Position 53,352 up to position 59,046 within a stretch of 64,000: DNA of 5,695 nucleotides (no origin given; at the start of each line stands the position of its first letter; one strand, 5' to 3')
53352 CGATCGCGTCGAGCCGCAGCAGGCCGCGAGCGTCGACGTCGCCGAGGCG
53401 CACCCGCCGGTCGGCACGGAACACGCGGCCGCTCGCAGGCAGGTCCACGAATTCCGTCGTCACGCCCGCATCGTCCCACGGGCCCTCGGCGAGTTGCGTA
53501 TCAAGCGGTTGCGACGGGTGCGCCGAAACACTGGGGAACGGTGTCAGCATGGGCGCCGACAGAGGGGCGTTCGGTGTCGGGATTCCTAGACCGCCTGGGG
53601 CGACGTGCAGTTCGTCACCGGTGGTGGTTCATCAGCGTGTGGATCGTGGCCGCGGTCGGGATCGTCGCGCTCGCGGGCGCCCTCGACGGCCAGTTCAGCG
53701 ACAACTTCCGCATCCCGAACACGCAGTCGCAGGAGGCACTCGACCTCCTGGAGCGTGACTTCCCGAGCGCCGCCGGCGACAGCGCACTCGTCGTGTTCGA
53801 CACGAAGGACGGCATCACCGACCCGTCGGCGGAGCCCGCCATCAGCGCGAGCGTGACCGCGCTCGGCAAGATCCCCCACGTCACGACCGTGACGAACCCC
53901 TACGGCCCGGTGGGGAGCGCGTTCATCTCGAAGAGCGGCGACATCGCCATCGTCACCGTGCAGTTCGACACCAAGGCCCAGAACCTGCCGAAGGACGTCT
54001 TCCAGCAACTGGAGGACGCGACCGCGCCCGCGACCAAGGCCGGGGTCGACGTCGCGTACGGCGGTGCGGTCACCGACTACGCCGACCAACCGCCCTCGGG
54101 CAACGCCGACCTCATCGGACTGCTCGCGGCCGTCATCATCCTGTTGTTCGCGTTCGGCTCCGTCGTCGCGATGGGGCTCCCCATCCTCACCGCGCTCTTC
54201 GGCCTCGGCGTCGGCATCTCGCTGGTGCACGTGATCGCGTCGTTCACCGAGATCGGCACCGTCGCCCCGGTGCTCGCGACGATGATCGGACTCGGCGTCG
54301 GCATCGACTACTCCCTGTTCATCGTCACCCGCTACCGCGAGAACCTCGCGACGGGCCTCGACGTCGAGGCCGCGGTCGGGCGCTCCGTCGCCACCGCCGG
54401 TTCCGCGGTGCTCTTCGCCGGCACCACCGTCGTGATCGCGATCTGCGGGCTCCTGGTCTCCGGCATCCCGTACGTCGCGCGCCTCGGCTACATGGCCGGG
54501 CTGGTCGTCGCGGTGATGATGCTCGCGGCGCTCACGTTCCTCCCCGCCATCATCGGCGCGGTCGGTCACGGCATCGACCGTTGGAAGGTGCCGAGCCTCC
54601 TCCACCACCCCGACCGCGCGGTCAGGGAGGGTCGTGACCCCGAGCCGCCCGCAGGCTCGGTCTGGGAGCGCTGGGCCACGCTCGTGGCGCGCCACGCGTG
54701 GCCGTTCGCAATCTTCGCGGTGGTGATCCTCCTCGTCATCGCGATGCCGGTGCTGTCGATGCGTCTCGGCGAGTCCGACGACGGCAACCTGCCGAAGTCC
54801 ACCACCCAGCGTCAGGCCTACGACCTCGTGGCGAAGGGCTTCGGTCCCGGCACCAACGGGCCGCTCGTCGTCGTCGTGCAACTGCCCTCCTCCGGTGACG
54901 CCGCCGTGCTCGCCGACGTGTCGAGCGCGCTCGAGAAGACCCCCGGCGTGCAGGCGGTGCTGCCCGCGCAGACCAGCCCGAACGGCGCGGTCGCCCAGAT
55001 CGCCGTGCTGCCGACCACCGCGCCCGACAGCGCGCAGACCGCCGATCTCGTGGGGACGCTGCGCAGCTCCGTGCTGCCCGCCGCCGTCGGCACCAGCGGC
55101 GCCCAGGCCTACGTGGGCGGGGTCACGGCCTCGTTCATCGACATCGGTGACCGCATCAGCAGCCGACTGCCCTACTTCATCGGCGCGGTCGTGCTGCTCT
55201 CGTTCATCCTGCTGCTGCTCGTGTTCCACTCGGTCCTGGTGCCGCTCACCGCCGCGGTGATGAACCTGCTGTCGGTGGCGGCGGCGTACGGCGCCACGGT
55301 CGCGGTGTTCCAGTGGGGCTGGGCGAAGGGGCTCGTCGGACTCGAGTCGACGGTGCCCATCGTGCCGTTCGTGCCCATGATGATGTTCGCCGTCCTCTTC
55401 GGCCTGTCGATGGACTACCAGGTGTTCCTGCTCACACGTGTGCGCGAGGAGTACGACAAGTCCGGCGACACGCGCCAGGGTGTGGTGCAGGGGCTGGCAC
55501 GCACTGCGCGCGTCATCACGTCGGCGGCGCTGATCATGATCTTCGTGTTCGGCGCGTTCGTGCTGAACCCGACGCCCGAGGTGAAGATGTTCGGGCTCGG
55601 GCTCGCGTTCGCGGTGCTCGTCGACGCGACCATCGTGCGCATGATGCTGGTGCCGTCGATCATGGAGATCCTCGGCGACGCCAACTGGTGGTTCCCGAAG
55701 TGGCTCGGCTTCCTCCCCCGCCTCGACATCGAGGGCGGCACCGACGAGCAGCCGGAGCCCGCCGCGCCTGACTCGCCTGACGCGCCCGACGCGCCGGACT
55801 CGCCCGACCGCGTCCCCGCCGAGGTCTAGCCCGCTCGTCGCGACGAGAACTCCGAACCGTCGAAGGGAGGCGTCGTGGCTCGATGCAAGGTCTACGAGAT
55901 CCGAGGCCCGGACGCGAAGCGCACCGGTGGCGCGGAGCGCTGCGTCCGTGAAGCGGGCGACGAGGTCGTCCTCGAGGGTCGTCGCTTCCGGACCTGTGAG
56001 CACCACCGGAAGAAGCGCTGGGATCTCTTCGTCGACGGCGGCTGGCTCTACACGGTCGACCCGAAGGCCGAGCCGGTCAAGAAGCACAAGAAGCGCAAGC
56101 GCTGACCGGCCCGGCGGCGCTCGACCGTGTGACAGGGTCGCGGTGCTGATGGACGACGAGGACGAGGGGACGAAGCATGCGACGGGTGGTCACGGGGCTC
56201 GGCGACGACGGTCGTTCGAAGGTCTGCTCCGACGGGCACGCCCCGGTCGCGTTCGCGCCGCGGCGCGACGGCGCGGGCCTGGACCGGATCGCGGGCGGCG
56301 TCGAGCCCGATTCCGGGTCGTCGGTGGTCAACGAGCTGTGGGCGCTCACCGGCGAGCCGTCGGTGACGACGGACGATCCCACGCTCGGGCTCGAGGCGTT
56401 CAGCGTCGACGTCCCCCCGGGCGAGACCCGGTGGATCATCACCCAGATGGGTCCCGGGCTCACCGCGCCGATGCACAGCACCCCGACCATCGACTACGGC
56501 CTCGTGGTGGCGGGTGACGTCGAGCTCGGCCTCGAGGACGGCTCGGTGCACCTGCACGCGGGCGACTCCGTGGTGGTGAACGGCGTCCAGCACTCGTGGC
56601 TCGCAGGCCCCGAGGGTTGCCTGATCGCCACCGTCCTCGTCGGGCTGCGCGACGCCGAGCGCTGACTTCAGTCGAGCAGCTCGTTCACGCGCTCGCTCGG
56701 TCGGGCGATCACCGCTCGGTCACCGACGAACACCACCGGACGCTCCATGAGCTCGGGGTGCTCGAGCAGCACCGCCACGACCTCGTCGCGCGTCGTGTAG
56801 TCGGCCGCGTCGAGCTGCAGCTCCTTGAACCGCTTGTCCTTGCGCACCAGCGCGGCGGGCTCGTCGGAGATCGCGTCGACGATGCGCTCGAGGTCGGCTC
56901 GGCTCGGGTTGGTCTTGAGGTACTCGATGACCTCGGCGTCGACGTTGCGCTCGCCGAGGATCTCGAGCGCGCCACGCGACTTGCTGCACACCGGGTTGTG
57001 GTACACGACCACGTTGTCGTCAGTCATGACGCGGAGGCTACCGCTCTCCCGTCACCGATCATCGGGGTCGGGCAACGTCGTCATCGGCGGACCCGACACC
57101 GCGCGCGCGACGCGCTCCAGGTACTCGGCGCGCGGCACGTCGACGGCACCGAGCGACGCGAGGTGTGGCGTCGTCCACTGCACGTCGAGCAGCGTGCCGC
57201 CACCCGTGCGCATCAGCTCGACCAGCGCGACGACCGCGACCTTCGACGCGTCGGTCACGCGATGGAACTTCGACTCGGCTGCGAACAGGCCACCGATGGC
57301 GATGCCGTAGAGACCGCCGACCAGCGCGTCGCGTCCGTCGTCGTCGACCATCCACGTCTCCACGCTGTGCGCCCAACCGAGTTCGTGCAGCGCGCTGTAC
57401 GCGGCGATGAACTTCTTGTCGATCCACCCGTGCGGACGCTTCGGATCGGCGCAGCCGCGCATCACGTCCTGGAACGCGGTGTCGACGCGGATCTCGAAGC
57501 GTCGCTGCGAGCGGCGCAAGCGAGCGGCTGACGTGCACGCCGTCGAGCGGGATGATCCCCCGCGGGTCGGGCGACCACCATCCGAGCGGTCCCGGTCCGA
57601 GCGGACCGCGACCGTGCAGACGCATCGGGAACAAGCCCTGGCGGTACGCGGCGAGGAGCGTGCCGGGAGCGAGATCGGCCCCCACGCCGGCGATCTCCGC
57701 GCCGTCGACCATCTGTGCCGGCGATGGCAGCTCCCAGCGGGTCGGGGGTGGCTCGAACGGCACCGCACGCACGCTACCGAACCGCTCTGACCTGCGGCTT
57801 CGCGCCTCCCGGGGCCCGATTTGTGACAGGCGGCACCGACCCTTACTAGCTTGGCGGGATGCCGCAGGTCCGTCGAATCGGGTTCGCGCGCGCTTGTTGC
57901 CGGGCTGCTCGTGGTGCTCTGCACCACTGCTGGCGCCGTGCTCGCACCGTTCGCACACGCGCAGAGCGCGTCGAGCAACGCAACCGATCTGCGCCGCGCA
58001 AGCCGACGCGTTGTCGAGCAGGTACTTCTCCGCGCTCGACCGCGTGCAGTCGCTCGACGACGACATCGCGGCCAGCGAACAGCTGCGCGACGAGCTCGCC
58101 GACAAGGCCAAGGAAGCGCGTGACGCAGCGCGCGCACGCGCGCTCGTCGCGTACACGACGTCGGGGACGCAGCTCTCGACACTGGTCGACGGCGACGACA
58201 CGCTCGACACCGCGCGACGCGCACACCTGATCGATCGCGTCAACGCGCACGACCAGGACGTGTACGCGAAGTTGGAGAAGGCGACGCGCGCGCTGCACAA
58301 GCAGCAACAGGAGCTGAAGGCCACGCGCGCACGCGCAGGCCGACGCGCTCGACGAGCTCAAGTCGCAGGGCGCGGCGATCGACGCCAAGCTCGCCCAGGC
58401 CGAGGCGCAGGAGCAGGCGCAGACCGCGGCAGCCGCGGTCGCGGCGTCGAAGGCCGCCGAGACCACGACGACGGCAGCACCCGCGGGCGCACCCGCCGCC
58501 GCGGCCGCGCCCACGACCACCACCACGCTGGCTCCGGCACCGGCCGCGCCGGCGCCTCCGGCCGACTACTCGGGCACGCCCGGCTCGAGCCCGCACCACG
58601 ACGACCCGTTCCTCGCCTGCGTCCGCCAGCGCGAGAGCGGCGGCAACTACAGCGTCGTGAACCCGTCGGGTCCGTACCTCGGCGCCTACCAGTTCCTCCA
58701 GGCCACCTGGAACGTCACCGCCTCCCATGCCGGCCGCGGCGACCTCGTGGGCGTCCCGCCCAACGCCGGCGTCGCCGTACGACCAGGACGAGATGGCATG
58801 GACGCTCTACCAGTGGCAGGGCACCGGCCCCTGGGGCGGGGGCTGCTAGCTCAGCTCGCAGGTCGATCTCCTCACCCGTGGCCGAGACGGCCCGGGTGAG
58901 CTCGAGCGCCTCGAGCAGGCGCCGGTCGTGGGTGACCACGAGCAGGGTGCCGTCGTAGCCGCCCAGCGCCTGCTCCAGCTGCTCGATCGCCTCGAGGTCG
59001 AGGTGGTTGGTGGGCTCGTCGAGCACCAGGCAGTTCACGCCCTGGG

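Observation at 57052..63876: Second frameshift-dense block covering unrelated housekeeping genes (aat, Rpf-domain protein, ABC-F, AlkA, L,D-transpeptidase, MBL hydrolase)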

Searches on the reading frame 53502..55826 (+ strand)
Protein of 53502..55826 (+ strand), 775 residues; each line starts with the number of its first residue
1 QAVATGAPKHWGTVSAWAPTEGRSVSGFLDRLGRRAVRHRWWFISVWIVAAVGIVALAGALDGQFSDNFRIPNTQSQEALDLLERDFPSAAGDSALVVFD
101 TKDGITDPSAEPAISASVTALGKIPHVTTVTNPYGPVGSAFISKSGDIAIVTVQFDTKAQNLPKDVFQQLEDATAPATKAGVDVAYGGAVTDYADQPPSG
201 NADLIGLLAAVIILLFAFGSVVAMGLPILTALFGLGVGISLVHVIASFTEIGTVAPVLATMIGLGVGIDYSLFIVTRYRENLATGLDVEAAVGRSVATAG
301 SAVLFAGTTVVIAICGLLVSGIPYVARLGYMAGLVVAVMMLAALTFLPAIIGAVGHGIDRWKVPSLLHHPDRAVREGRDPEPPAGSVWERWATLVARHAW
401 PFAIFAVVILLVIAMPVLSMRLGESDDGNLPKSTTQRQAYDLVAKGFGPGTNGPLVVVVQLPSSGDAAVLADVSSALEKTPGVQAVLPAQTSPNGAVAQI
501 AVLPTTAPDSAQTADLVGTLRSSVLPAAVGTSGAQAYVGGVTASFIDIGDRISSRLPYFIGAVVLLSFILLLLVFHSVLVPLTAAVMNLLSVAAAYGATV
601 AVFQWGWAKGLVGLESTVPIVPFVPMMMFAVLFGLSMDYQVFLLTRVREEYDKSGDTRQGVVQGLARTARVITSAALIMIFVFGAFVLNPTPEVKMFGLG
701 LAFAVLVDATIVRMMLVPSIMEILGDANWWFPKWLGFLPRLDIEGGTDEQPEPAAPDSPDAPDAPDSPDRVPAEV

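Call 34: search_protein_families(library=pfam, proteins=[window:53502-55826:+], max_evalue=0.001)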
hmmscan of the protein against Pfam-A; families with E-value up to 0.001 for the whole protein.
window:53502-55826:+ (775 aa): 1 family
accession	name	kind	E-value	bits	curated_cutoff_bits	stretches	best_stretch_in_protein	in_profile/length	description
PF03176.21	MMPL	-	1.1e-91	307.7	20.5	2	70-398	3-329/333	MMPL family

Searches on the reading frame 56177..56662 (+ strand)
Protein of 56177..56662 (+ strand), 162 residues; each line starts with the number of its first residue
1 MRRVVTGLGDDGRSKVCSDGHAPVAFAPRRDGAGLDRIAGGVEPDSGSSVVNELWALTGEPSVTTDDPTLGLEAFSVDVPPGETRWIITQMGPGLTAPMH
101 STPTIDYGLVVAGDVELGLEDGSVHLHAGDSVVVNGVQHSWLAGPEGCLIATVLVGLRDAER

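Call 17: find_encoding_contigs(protein=window:56177-56662:+, flank=10000, max_places=10)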
Protein window:56177-56662:+ (162 aa): no gene with exactly this product is on record in the collection.

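Call 34: search_protein_families(library=pfam, proteins=[window:56177-56662:+], max_evalue=0.001)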
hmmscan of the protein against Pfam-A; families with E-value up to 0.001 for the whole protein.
window:56177-56662:+ (162 aa): 1 family
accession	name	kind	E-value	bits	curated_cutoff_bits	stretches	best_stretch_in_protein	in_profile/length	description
PF07883.17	Cupin_2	-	3.7e-06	27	27.2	1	90-136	4-50/70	Cupin domain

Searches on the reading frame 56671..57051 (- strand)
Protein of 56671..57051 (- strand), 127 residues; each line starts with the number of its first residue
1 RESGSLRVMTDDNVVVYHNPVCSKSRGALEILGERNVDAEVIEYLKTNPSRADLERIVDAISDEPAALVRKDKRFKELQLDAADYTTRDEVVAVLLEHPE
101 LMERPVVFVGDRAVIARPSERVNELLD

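Call 5: search_protein_families(library=pfam, proteins=[window:56671-57051:-], max_evalue=0.01)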
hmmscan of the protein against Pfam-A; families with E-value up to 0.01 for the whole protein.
window:56671-57051:- (127 aa): 2 families
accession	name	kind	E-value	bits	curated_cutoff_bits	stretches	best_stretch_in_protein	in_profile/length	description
PF03960.21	ArsC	-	1.1e-14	55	24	1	17-124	1-78/79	ArsC family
PF00462.30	Glutaredoxin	-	9.4e-05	23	22.9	0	14-57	1-44/60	Glutaredoxin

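Call 16: find_encoding_contigs(protein=window:56671-57027:-, flank=10000, max_places=10)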
Protein window:56671-57027:- (119 aa): no gene with exactly this product is on record in the collection.

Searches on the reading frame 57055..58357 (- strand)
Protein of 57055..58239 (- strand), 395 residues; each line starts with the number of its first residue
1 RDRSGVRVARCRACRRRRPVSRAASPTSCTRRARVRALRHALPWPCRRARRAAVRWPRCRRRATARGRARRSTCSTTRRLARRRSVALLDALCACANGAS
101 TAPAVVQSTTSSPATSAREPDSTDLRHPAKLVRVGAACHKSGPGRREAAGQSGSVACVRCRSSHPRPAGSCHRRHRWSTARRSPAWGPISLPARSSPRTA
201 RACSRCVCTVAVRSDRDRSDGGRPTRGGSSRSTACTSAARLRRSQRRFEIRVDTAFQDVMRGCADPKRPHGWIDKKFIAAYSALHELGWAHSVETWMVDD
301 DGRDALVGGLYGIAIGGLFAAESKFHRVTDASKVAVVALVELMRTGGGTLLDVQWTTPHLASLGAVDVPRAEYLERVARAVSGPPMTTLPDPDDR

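Call 5: search_protein_families(library=pfam, proteins=[window:57055-58239:-, window:57062-58357:-], max_evalue=0.01)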
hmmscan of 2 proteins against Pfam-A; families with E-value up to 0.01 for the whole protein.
window:57055-58239:- (395 aa): 1 family
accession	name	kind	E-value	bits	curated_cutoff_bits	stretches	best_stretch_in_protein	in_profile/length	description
PF03588.20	Leu_Phe_trans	-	3.2e-44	150.9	22.7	1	239-368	42-170/171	Leucyl/phenylalanyl-tRNA protein transferase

window:57062-58357:- (432 aa): 1 family
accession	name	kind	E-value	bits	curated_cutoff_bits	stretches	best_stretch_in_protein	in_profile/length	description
PF03588.20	Leu_Phe_trans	-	2.4e-08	34.1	22.7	1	232-282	2-46/171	Leucyl/phenylalanyl-tRNA protein transferase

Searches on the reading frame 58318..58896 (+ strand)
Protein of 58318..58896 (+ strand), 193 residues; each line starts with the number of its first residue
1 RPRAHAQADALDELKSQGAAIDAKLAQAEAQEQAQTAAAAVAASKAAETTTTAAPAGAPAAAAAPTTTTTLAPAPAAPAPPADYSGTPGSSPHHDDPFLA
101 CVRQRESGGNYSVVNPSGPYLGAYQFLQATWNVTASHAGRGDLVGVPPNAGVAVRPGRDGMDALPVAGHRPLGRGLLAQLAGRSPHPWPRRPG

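Call 5: search_protein_families(library=pfam, proteins=[window:58318-58896:+], max_evalue=0.01)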
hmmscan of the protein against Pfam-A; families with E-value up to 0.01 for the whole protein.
window:58318-58896:+ (193 aa): 1 family
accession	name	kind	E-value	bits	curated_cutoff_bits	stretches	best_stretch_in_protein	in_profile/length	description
PF06737.19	Transglycosylas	-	1.4e-05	26.1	27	1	102-136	10-43/77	Transglycosylase-like domain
